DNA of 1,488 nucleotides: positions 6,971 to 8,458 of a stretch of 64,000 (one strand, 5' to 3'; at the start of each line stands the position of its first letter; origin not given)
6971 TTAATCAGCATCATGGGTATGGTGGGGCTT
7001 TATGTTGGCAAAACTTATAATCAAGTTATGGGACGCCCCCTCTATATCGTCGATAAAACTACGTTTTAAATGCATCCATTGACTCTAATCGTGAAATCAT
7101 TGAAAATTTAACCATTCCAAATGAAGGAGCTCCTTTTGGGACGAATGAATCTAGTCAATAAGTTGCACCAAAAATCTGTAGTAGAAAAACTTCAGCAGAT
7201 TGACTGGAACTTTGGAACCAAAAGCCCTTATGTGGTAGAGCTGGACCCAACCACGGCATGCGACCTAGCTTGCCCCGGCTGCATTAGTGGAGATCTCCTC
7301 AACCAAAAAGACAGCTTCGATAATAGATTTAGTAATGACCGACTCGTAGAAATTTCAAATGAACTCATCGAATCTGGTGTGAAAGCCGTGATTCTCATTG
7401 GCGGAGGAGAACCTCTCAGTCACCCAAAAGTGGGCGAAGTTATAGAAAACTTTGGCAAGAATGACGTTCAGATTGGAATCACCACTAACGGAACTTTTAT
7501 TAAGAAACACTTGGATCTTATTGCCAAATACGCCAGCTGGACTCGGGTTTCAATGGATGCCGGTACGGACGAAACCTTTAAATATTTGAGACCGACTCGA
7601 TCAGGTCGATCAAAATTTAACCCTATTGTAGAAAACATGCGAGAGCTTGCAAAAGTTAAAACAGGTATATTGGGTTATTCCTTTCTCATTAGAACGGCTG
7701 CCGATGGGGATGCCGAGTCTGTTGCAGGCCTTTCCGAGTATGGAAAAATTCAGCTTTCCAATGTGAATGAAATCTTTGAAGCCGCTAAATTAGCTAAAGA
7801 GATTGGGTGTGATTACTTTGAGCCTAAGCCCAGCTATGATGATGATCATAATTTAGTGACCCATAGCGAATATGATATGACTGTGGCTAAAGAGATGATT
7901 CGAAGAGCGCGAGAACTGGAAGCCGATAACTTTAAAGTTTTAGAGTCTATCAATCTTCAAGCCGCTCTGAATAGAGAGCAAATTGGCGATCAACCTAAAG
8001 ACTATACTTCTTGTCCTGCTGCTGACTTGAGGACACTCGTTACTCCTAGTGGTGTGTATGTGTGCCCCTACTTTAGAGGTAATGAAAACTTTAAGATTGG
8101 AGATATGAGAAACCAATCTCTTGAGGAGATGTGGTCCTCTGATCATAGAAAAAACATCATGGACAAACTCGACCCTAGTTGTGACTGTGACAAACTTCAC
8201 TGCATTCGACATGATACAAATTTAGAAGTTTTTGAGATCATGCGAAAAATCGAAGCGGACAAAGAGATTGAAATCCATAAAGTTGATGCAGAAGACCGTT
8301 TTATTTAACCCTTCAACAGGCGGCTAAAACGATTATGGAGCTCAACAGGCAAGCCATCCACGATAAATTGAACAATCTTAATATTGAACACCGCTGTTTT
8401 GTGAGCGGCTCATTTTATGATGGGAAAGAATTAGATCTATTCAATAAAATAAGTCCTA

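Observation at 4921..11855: Six-gene operon: SGNH hydrolase - polyprenyl-P GT2 - radical SAM - ALDH - ATP-grasp - methyltransferase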

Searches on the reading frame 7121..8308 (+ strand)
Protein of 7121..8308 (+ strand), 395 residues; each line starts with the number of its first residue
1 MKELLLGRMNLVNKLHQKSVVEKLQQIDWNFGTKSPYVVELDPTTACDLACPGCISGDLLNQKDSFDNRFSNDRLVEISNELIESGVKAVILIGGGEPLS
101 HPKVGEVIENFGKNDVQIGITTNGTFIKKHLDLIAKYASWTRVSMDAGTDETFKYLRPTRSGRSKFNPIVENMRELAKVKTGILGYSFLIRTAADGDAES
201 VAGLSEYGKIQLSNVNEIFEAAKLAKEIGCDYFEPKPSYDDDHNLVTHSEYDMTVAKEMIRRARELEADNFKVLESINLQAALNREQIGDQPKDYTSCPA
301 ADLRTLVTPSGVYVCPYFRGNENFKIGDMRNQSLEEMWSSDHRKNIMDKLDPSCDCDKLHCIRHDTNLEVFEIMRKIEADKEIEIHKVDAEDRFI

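Call 5: search_protein_families(library=pfam, proteins=[window:7121-8308:+], max_evalue=0.01)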
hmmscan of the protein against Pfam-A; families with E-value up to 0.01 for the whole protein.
window:7121-8308:+ (395 aa): 3 families
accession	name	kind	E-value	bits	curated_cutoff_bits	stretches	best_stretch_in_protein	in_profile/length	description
PF04055.27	Radical_SAM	-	1.3e-17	64.9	29.5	1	43-180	3-140/166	Radical SAM superfamily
PF13186.11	SPASM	-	1.8e-05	25.4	21.5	1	307-356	10-66/67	Iron-sulfur cluster-binding domain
PF13353.11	Fer4_12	-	0.0015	19.2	22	1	46-116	14-82/137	4Fe-4S single cluster domain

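Call 6: search_protein_families(library=ncbifam, proteins=[window:7121-8308:+], max_evalue=0.01)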
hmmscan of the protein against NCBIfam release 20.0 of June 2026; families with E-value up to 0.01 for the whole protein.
window:7121-8308:+ (395 aa): 54 families (the best 25 are shown)
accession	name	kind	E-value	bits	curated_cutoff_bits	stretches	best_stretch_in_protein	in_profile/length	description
TIGR04317.1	W_rSAM_matur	equivalog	4.6e-20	72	380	1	41-181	8-141/349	tungsten cofactor oxidoreductase radical SAM maturase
TIGR04163.1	rSAM_cobopep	equivalog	1e-12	47.6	375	1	19-357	49-378/428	peptide-modifying radical SAM enzyme CbpB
TIGR03962.1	mycofact_rSAM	equivalog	1.4e-11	44.2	265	1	31-178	6-146/339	mycofactocin radical SAM maturase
TIGR04251.1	SCM_rSAM_ScmF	equivalog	2e-11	43.9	400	1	44-182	11-145/353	SynChlorMet cassette radical SAM/SPASM protein ScmF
TIGR03470.1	HpnH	equivalog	4.4e-11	42.3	225.05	1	33-148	24-134/318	adenosyl-hopene transferase HpnH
TIGR04280.1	geopep_mat_rSAM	hypoth_equivalog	5.1e-11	42.2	400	1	44-178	91-232/428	geopeptide radical SAM maturase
TIGR02666.1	moaA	equivalog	8.7e-11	41.4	284.05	1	44-180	17-154/336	GTP 3',8-cyclase MoaA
NF033640.1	N_Twi_rSAM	subfamily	2.2e-10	40.2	170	1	16-179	88-268/398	twitch domain-containing radical SAM protein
TIGR04054.1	rSAM_NirJ1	equivalog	2.4e-10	39.6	650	1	34-201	34-193/387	putative heme d1 biosynthesis radical SAM protein NirJ1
TIGR02668.1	moaA_archaeal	equivalog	4.9e-10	38.9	325.25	1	44-161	17-132/303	GTP 3',8-cyclase MoaA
NF047865.1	rSAM_PapB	equivalog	5.4e-10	39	340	1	44-333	10-283/330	PapB family radical SAM/SPASM ranthipeptide maturase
NF001199.0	PRK00164.2-1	equivalog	1.4e-09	37.5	231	1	44-160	19-133/308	GTP 3',8-cyclase MoaA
NF050035.1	rSAM_WgK_link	exception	4.6e-09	35.7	650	1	34-180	6-147/367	radical SAM/SPASM peptide maturase WgkB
NF038283.1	viperin_w_prok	equivalog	6.4e-09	35.4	180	1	40-156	5-125/281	viperin family antiviral radical SAM protein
TIGR04053.2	TIGR04053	equivalog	9.3e-09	35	395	1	34-181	5-150/366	TIGR04053 family radical SAM/SPASM domain-containing protein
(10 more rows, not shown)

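Call 7: find_encoding_contigs(protein=window:7121-8308:+, flank=10000, max_places=6)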
Protein window:7121-8308:+ (395 aa): 1 contig read that carries it; 1 place shown.
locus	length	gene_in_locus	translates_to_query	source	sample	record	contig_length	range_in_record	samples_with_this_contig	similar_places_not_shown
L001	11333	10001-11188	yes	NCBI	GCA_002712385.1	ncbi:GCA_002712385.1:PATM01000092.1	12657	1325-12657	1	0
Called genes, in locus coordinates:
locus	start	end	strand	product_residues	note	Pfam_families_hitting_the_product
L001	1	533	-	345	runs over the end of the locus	PF02423:OCD_Mu_crystall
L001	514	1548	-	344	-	PF04392:ABC_sub_bind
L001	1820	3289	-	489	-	-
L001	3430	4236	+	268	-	PF14394:DUF4423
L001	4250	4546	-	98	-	PF01022:HTH_5, PF12840:HTH_20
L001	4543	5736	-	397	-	-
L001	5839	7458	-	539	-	-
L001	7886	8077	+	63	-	-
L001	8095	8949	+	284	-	-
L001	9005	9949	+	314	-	PF00535:Glycos_transf_2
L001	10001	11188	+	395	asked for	PF04055:Radical_SAM, PF13186:SPASM (faint)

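Call 8: find_homologous_proteins(query=window:7121-8308:+)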
Query window:7121-8308:+ (395 aa): 1139 proteins with E <= 0.001 among 5768 candidates; the best 120 are listed.
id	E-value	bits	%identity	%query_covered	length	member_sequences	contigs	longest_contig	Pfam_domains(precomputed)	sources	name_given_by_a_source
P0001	1.1e-263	892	100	99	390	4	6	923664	PF13186.12,PF04055.28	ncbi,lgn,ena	-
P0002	1.4e-214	731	79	99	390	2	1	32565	PF13186.12,PF04055.28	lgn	-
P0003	5.6e-191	653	71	99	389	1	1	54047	PF13186.12,PF04055.28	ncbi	-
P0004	1.6e-179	615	67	99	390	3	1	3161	PF13186.12,PF04055.28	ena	-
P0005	1.2e-167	576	63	99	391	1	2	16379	PF04055.28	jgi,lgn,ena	jgi:MoaA/NifB/PqqE/SkfB family radical SAM enzyme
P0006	1.1e-160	553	63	99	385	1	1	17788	PF04055.28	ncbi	-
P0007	2.4e-160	552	63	98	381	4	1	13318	PF04055.28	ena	-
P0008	1.5e-156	540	61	99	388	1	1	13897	PF13186.12,PF04055.28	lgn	-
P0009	2.1e-156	539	61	100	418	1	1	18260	PF04055.28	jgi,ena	jgi:MoaA/NifB/PqqE/SkfB family radical SAM enzyme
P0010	6.6e-155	534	59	99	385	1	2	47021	PF04055.28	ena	-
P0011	6.7e-154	531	61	98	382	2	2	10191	PF04055.28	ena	-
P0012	8.0e-153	527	62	92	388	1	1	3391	PF04055.28,PF13353.12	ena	-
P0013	2.0e-150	519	59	99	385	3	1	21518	PF04055.28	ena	-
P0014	6.1e-150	518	58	99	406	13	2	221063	PF04055.28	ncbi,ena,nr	ncbi:radical SAM protein [Candidatus Pelagibacter sp.]|nr:radical SAM protein [Candidatus Pelagibact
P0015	1.6e-149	516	60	99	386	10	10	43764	PF04055.28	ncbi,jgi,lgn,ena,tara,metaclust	tara:strand:- start:4262 stop:5422 length:1161 start_codon:yes stop_codon:yes gene_type:complete|met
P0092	1.2e-125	438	54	98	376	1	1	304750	PF04055.28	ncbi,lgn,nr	ncbi:MAG: radical SAM protein [gamma proteobacterium symbiont of Taylorina sp.]|nr:radical SAM prote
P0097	2.5e-125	437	54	94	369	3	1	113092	PF04055.28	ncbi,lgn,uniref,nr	ncbi:radical SAM protein [Halanaerobacter jeridensis]|uniref:MoaA/NifB/PqqE/SkfB family radical SAM 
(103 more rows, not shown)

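Call 10: find_related_loci(query=A1, collection=genome_contigs, flank=10000)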
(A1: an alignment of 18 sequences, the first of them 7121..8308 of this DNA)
Query A1 (395 aa) in genome_contigs; peptide patterns used: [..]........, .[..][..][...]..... (x = any residue, [..] = any of these).
339 stretches matched a pattern; 268 encode a relative of the query (tblastn E <= 1e-3); the best 80 are kept; 80 distinct loci.
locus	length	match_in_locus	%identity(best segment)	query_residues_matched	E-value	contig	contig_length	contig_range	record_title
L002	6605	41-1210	59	4-395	5e-168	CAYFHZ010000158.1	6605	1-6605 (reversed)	MAG TPA_asm: uncultured Bacteriovoracaceae bacterium isolate ERP003628_co1_279 genome assembly, contig: NODE_9954_length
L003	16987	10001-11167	63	2-395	2e-164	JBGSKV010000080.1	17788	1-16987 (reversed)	MAG: Oligoflexales bacterium isolate JTS-AC19 k141_1398538, whole genome shotgun sequence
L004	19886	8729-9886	60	5-395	2e-162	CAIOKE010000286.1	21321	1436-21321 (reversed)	MAG: uncultured Planctomycetaceae bacterium isolate LaPlata_bin-4282 genome assembly, contig: bin-4282:286/373, whole ge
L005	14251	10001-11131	56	6-395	3e-143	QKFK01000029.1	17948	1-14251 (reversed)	MAG: Rhodospirillales bacterium isolate SZUA-500 scaffold_31401, whole genome shotgun sequence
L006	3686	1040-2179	54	2-395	7e-141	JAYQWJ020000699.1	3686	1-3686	MAG: Candidatus Albibeggiatoa psychrophila isolate WS_Bin3 NODE_3343_length_3686_cov_13.402093, whole genome shotgun seq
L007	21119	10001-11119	54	8-395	3e-136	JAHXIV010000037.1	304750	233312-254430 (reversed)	MAG: gamma proteobacterium symbiont of Taylorina sp. isolate L037_T1 c_000000000001, whole genome shotgun sequence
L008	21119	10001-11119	54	8-395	1e-135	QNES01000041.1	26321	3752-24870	MAG: Gammaproteobacteria bacterium isolate B20_G6 B20_Guay6_scaffold_00551, whole genome shotgun sequence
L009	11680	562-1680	54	8-395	1e-134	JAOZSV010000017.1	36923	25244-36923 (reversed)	MAG: Thiotrichaceae bacterium isolate GMC7.concoct.148 GMC7_176_length_36923_cov_1205.097022, whole genome shotgun seque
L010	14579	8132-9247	53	8-395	5e-134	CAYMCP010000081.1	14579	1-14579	MAG TPA_asm: uncultured Thiotrichaceae bacterium isolate SRP141376_co5_7 genome assembly, contig: NODE_10169_length_1457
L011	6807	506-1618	53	9-395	3e-133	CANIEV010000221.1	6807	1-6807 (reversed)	MAG: Betaproteobacteria bacterium isolate RH-14apr17-109 genome assembly, contig: RH-14apr17-C35724, whole genome shotgu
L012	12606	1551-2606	54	9-378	2e-132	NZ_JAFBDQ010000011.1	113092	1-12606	Halanaerobacter jeridensis strain DSM 23230 Ga0454029_11, whole genome shotgun sequence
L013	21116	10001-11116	53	8-395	3e-130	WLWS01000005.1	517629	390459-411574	MAG: Gammaproteobacteria bacterium isolate MH-Pat-SR_autometa_4-1 NODE_18_length_517629_cov_9.733910, whole genome shotg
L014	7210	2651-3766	51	8-395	2e-130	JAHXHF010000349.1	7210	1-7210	MAG: gamma proteobacterium symbiont of Bathyaustriella thionipta isolate L181_Sed1 c_000000000315, whole genome shotgun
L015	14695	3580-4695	52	9-395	2e-130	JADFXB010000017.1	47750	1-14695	MAG: Magnetococcales bacterium isolate nDH2bin6 nDH2_bin6_NODE_17_length_47750_cov_11.103030, whole genome shotgun seque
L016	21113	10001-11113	51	9-395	2e-129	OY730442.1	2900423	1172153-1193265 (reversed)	MAG: Arenicellales bacterium isolate a2271f91-884a-4664-afb6-7c1ea3e8873e genome assembly, chromosome: 1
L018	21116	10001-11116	51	8-395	5e-129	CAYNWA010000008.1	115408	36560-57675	MAG TPA_asm: uncultured Smithella sp. isolate binchicken_co405_44 genome assembly, contig: NODE_194_length_115408_cov_31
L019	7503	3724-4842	51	8-395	7e-129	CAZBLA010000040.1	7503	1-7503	MAG TPA_asm: Candidatus Micrarchaeota archaeon isolate SRP128015_co4_68 genome assembly, contig: NODE_2578_length_7503_c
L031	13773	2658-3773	49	8-395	2e-124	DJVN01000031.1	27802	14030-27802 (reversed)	MAG TPA_asm: Syntrophaceae bacterium UBA6255 UBA6255_contig_98459, whole genome shotgun sequence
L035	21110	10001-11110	50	8-395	5e-123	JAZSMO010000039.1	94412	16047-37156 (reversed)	MAG: Lachnospiraceae bacterium isolate T1900044554_TS20190020.MAGScoT_cleanbin_000043 SGB_271_k141_2198621, whole genome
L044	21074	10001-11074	50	9-374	1e-120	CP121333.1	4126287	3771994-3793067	MAG: OM182 bacterium isolate NCC532_bact_4768 chromosome, complete genome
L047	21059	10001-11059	49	9-368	1e-119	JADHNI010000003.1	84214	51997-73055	MAG: Pseudomonadales bacterium isolate BS301-5m-G64 BS301-5m-C296, whole genome shotgun sequence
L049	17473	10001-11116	51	8-395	4e-119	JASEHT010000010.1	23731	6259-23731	MAG: Smithella sp. isolate Yes70-30 NODE_10_length_23731_cov_4.765290, whole genome shotgun sequence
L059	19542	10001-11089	47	9-368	7e-112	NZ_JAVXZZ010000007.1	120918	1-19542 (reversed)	Curvibacter sp. APW13 contig7, whole genome shotgun sequence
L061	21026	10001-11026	46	9-368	5e-108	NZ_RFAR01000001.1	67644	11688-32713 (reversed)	Aquitalea palustris strain MWU14-2217 NODE1length67606cov22.655224, whole genome shotgun sequence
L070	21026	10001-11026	45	9-368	2e-104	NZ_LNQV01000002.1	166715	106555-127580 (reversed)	Aquitalea pelogenes strain CCM 7557 contig_2, whole genome shotgun sequence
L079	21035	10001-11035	47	8-373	8e-102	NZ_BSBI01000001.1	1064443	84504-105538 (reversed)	Streptomyces yaizuensis strain YSPA8 sequence01, whole genome shotgun sequence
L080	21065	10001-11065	46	8-384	7e-102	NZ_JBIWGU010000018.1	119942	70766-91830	Streptomyces sp. NPDC094448 NPDC094448_188_E11.ctg-0018, whole genome shotgun sequence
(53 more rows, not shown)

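Call 12: search_solved_structures(query=A1, max_evalue=0.001)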
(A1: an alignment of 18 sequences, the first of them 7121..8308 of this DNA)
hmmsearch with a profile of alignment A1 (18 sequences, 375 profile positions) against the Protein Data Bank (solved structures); distinct sequences matched with E-value up to 0.001: 7.
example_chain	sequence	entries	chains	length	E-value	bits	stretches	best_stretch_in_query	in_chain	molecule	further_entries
1tv7_A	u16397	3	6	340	3.8e-09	38.9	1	38-150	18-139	Molybdenum cofactor biosynthesis protein A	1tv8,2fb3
2fb2_A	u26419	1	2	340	4.1e-09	38.8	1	38-150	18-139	Molybdenum cofactor biosynthesis protein A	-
7vob_C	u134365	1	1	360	5.5e-08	35.1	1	42-151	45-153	Cytosylglucuronate decarboxylase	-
7voc_C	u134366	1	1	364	5.7e-08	35.1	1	42-151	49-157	Cytosylglucuronate decarboxylase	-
7wzv_A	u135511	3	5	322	6.8e-06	28.2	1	29-127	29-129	4Fe-4S cluster-binding domain-containing protein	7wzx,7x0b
8wm2_A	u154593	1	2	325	8.7e-05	24.6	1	38-128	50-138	Fe-S radical SAM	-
5v1q_A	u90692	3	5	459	0.00031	22.8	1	31-136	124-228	Radical SAM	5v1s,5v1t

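Call 19: search_protein_families(library=pfam, proteins=[L070:12921-14069:+, L044:11377-12804:+, L059:5232-6305:+, L047:12792-13301:+, L049:13874-15394:+, L019:2645-3694:+, L035:9260-9622:+, L035:9615-9971:+, L007:13855-14226:+, L031:9360-11261:+], max_evalue=0.001)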
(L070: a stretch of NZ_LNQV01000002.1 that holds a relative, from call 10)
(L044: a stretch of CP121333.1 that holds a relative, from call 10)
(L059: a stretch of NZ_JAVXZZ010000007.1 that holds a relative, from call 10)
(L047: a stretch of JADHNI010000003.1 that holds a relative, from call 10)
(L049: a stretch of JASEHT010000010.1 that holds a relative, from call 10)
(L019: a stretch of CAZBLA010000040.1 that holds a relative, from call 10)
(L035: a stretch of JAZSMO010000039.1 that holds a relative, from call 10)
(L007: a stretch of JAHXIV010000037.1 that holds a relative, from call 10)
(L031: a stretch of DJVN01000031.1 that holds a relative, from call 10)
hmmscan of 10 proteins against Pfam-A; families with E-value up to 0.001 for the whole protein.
L070:12921-14069:+ (382 aa): 4 families
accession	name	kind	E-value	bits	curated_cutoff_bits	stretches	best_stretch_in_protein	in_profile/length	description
PF01041.23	DegT_DnrJ_EryC1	-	4.9e-92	309.3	19.8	1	22-374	11-359/360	DegT/DnrJ/EryC1/StrS aminotransferase family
PF00155.27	Aminotran_1_2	-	3.6e-07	30.2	19.7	1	51-161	65-190/361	Aminotransferase class I and II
PF01212.27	Beta_elim_lyase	-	4.5e-05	23.3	27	1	31-200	28-214/288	Beta-eliminating lyase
PF00266.25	Aminotran_5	-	0.00041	19.9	21.5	1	53-163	64-182/371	Aminotransferase class-V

L044:11377-12804:+ (475 aa): 2 families
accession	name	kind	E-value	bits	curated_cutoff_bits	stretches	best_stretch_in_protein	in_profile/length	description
PF00501.34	AMP-binding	-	2.2e-37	129.2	29.9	2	134-342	159-384/384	AMP-binding enzyme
PF13193.12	AMP-binding_C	-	3.4e-11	44.3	24.5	1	392-462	2-76/76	AMP-binding enzyme C-terminal domain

L059:5232-6305:+ (357 aa): 7 families
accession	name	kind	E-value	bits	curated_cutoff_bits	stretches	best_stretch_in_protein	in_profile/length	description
PF16363.11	GDP_Man_Dehyd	-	8.3e-38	131.1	27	1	17-327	1-331/332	GDP-mannose 4,6 dehydratase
PF01370.27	Epimerase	-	1.4e-32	113.5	20.9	1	16-248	1-227/240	NAD dependent epimerase/dehydratase family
PF02719.21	Polysacc_synt_2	-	1.8e-11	44.2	20.2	1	16-198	1-173/293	Polysaccharide biosynthesis protein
PF04321.23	RmlD_sub_bind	-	2.2e-10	40.6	27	1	15-178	2-141/287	RmlD substrate binding domain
PF01073.25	3Beta_HSD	-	1.1e-09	38.2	22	1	17-203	1-188/280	3-beta hydroxysteroid dehydrogenase/isomerase family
PF07993.18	NAD_binding_4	-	1.4e-05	24.8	20.1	1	87-198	90-209/258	Male sterility protein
PF00106.31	adh_short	-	0.00066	19.6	26.6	0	14-180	1-167/195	short chain dehydrogenase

L047:12792-13301:+ (169 aa): 3 families
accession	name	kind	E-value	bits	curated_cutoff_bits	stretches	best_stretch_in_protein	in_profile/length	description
PF00132.30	Hexapep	-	4.9e-11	42.3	27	1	116-145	1-30/36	Bacterial transferase hexapeptide (six repeats)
PF25084.1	LbH_EIF2B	-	4.1e-05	24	54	0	101-145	12-55/105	EIF2B subunit epsilon LbH domain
PF14602.12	Hexapep_2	-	7.7e-05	22.8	27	1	111-144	2-33/34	Hexapeptide repeat of succinyl-transferase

L049:13874-15394:+ (506 aa): 2 families
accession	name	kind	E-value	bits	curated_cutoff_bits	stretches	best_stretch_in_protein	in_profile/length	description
PF04055.27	Radical_SAM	-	2.3e-22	80.4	29.5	1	222-386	1-165/166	Radical SAM superfamily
PF02310.24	B12-binding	-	2.5e-17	63.3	32.1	1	22-148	13-118/121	B12 binding domain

L019:2645-3694:+ (349 aa): 2 families
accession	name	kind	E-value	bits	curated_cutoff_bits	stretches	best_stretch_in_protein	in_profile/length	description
PF03102.20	NeuB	-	7.3e-92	307.6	22.1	1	38-276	2-239/241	NeuB family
PF08666.17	SAF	-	1.6e-10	41.8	21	1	292-348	2-62/63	SAF domain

L035:9260-9622:+ (120 aa): 1 family
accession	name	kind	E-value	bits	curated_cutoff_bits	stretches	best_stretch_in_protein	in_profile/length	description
PF00892.27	EamA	-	1.6e-06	28.9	28.2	1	29-116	44-134/135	EamA-like transporter family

L035:9615-9971:+ (118 aa): 2 families
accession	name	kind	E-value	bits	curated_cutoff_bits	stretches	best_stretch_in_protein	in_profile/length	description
PF00892.27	EamA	-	2.5e-09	38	28.2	1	7-114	33-134/135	EamA-like transporter family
PF10639.15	TMEM234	-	1.3e-05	25.7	30.1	1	40-113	38-112/113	Putative transmembrane family 234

L007:13855-14226:+ (123 aa): 1 family
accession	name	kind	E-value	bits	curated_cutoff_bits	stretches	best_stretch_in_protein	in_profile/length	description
PF00892.27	EamA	-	5.9e-07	30.3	28.2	1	35-120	50-134/135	EamA-like transporter family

L031:9360-11261:+ (633 aa): 0 families

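Call 23: search_protein_families(library=pfam, proteins=[L080:100-1233:+, L080:1744-3777:+, L080:4628-6037:+, L080:11068-12195:-, L080:12728-13930:-, L080:13973-15997:+, L080:16045-17526:+, L080:18536-19921:-, L080:20052-20891:-, L079:7541-9844:+], max_evalue=0.0001)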
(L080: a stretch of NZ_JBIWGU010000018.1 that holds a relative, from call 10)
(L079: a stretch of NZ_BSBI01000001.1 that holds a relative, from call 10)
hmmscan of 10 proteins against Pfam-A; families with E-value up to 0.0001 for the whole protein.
L080:100-1233:+ (377 aa): 0 families

L080:1744-3777:+ (677 aa): 1 family
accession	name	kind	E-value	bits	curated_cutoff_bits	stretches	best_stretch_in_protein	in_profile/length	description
PF20254.3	DMFA2_C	-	7.9e-63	213.5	27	1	218-646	3-366/374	N,N-dimethylformamidase beta subunit-like, C-terminal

L080:4628-6037:+ (469 aa): 0 families

L080:11068-12195:- (375 aa): 2 families
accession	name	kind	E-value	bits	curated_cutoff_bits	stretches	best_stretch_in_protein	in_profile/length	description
PF00288.32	GHMP_kinases_N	-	3.9e-09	37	22.3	1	109-189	12-87/87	GHMP kinases N terminal domain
PF08544.19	GHMP_kinases_C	-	1.7e-08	35.2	21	1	261-338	4-83/85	GHMP kinases C terminal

L080:12728-13930:- (400 aa): 9 families
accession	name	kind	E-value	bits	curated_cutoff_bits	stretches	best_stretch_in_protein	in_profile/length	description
PF01370.27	Epimerase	-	7.4e-49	166.8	20.9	1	74-319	1-240/240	NAD dependent epimerase/dehydratase family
PF16363.11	GDP_Man_Dehyd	-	1.1e-30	107.7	27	1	76-379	2-330/332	GDP-mannose 4,6 dehydratase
PF01073.25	3Beta_HSD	-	1.4e-22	80.5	22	1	75-305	1-228/280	3-beta hydroxysteroid dehydrogenase/isomerase family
PF04321.23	RmlD_sub_bind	-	3.5e-22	79.3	27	1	73-254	2-154/287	RmlD substrate binding domain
PF02719.21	Polysacc_synt_2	-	5.2e-17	62.4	20.2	1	74-192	1-128/293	Polysaccharide biosynthesis protein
PF07993.18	NAD_binding_4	-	8.1e-13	48.5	20.1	1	77-301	2-257/258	Male sterility protein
PF13460.12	NAD_binding_10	-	1.2e-12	48.5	27.2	1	78-257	1-152/184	NAD(P)H-binding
PF00106.31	adh_short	-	1.5e-05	25.1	26.6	1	74-194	3-138/195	short chain dehydrogenase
PF05368.20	NmrA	-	4.1e-05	23.8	27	1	72-189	3-104/298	NmrA-like family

L080:13973-15997:+ (674 aa): 0 families

L080:16045-17526:+ (493 aa): 0 families

L080:18536-19921:- (461 aa): 0 families

L080:20052-20891:- (279 aa): 0 families

L079:7541-9844:+ (767 aa): 1 family
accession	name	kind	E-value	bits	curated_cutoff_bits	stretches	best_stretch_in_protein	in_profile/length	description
PF00528.27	BPD_transp_1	-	1.2e-18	67.9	26.4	1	576-758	2-180/184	Binding-protein-dependent transport system inner membrane component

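Call 24: find_encoding_contigs(protein=P0003, flank=10000, max_places=2)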
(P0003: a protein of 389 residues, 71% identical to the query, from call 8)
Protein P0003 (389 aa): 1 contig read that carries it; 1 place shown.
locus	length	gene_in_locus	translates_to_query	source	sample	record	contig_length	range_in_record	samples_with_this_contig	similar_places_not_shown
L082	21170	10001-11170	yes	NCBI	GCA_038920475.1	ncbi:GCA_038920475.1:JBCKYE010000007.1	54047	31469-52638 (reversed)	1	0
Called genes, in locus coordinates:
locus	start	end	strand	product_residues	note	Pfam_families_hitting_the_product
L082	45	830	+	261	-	PF05401:NodS (weak), PF13489:Methyltransf_23, PF01209:Ubie_methyltran (faint), PF13649:Methyltransf_25, PF13847:Methyltransf_31, PF08241:Methyltransf_11, PF08242:Methyltransf_12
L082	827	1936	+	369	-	PF01041:DegT_DnrJ_EryC1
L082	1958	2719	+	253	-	PF05711:TylF, PF13578:Methyltransf_24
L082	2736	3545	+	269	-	PF00456:Transketolase_N, PF13292:DXP_synthase_N (weak), PF00676:E1_dh (weak), PF09364:XFP_N (weak)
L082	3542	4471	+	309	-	PF02779:Transket_pyr, PF02780:Transketolase_C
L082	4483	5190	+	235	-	PF02397:Bac_transf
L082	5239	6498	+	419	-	PF04932:Wzy_C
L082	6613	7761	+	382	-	PF01041:DegT_DnrJ_EryC1, PF00155:Aminotran_1_2, PF00266:Aminotran_5 (weak)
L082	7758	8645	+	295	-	PF00483:NTP_transferase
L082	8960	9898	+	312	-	PF00535:Glycos_transf_2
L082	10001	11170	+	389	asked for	PF04055:Radical_SAM, PF13186:SPASM (faint)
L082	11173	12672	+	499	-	PF00171:Aldedh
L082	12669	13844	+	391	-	PF01071:GARS_A, PF02222:ATP-grasp (weak), PF02655:ATP-grasp_3 (weak), PF02786:CPSase_L_D2, PF07478:Dala_Dala_lig_C (weak), PF13535:ATP-grasp_4 (weak)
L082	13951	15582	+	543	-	-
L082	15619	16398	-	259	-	PF05148:Methyltransf_8, PF08241:Methyltransf_11, PF08242:Methyltransf_12 (weak), PF13489:Methyltransf_23, PF01209:Ubie_methyltran (faint), PF13649:Methyltransf_25, PF13847:Methyltransf_31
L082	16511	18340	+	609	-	-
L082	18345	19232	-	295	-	PF13518:HTH_28, PF13565:HTH_32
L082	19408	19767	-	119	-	PF01041:DegT_DnrJ_EryC1 (weak)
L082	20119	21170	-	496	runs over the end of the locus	PF00383:dCMP_cyt_deam_1, PF14437:MafB19-deam (faint), PF13749:HATPase_c_4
